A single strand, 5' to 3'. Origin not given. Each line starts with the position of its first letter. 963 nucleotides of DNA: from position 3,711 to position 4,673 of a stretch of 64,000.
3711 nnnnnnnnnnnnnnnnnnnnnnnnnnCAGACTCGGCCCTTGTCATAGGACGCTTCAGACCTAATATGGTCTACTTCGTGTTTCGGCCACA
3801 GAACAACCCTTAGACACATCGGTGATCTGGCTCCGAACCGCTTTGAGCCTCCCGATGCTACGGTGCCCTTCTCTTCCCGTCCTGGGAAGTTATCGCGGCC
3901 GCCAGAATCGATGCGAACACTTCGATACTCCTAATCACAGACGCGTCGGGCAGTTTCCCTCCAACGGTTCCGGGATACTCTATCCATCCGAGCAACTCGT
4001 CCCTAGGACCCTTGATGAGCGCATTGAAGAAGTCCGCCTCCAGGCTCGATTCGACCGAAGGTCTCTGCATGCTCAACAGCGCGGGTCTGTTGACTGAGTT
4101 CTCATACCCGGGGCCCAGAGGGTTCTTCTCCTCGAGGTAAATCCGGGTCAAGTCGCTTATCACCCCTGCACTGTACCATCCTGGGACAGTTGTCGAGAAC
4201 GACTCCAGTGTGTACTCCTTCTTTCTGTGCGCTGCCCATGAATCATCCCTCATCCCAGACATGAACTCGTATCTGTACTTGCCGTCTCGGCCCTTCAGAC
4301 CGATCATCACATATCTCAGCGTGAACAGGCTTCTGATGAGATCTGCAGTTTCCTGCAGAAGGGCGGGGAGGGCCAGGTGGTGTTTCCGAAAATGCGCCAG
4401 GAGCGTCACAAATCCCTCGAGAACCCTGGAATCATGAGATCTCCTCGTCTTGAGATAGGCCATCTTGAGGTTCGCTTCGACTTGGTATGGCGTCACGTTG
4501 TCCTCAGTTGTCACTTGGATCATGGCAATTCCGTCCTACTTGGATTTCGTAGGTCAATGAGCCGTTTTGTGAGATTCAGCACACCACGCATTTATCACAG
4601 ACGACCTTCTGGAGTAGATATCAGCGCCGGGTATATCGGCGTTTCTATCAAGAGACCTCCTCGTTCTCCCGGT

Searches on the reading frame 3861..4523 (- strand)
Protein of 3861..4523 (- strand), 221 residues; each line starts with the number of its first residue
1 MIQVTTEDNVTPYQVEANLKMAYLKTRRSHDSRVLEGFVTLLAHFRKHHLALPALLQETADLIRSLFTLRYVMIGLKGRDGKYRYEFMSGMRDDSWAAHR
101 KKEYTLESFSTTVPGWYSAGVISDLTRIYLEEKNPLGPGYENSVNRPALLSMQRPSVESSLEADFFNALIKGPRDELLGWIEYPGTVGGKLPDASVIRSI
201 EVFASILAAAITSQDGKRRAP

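Call 13: find_encoding_contigs(protein=window:3861-4523:-, flank=10000, max_places=1)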
Protein window:3861-4523:- (221 aa): 1 contig read that carries it; 1 place shown.
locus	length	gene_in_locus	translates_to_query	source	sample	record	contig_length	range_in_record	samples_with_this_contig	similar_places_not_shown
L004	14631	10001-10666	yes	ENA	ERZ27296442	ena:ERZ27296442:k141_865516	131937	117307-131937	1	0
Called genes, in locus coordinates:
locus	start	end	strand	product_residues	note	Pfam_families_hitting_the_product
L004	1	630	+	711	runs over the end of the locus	PF13185:GAF_2, PF01590:GAF, PF13492:GAF_3 (weak), PF02518:HATPase_c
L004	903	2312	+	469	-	PF07992:Pyr_redox_2, PF00070:Pyr_redox, PF02852:Pyr_redox_dim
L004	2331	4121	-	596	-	PF00654:Voltage_CLC, PF00571:CBS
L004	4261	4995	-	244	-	PF13302:Acetyltransf_3, PF13420:Acetyltransf_4, PF00583:Acetyltransf_1, PF13673:Acetyltransf_10, PF13508:Acetyltransf_7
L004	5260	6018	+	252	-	PF02518:HATPase_c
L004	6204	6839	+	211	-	PF03358:FMN_red (faint), PF00258:Flavodoxin_1 (faint), PF12724:Flavodoxin_5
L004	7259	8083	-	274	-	PF19656:DUF6159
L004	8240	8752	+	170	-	PF00857:Isochorismatase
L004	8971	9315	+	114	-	-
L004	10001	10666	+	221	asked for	-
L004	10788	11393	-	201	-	PF13302:Acetyltransf_3, PF00583:Acetyltransf_1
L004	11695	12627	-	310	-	PF08240:ADH_N, PF00107:ADH_zinc_N, PF13602:ADH_zinc_N_2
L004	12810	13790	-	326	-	PF00589:Phage_integrase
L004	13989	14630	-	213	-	?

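Call 48: search_protein_families(library=ncbifam, proteins=[window:3861-4523:-], max_evalue=0.001)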
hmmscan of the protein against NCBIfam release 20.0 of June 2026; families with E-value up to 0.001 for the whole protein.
window:3861-4523:- (221 aa): 0 families
